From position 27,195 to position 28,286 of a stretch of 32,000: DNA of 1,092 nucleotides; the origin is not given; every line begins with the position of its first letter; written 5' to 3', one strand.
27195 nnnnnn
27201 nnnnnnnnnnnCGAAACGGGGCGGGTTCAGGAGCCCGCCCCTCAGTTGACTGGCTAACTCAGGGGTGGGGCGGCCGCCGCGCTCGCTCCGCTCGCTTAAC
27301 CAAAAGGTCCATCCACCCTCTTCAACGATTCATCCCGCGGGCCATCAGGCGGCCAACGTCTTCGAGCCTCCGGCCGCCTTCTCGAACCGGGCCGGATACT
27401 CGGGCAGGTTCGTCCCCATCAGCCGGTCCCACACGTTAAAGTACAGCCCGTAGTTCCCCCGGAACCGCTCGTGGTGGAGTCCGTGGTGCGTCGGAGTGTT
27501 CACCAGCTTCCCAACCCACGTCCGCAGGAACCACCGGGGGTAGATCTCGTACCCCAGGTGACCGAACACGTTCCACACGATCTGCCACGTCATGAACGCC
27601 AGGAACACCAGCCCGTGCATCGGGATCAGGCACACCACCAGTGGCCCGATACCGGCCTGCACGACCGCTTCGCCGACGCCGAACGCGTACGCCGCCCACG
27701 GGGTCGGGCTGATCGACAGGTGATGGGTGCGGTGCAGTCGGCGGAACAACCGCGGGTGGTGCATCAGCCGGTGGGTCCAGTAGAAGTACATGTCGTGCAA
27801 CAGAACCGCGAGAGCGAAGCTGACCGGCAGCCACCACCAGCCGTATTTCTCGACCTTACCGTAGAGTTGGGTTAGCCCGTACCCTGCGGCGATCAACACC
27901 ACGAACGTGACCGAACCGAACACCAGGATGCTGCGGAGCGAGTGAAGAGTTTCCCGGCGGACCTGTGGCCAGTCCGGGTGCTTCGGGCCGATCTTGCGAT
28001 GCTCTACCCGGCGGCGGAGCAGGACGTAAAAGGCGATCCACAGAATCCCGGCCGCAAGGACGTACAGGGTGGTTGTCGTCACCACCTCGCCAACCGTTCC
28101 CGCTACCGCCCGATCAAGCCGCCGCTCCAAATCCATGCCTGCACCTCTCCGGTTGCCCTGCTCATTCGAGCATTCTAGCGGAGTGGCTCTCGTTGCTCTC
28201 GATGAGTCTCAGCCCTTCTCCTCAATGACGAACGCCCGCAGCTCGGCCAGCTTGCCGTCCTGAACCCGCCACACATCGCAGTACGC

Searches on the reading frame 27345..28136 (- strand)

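Call 18: search_protein_families(library=pfam, proteins=[window:27345-28136:-], max_evalue=0.01)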
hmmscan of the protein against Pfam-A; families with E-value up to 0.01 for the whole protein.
window:27345-28136:- (263 aa): 1 family
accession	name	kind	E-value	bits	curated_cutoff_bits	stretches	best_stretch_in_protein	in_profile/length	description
PF04116.19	FA_hydroxylase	-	6.9e-31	107.8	31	1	107-242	1-132/132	Fatty acid hydroxylase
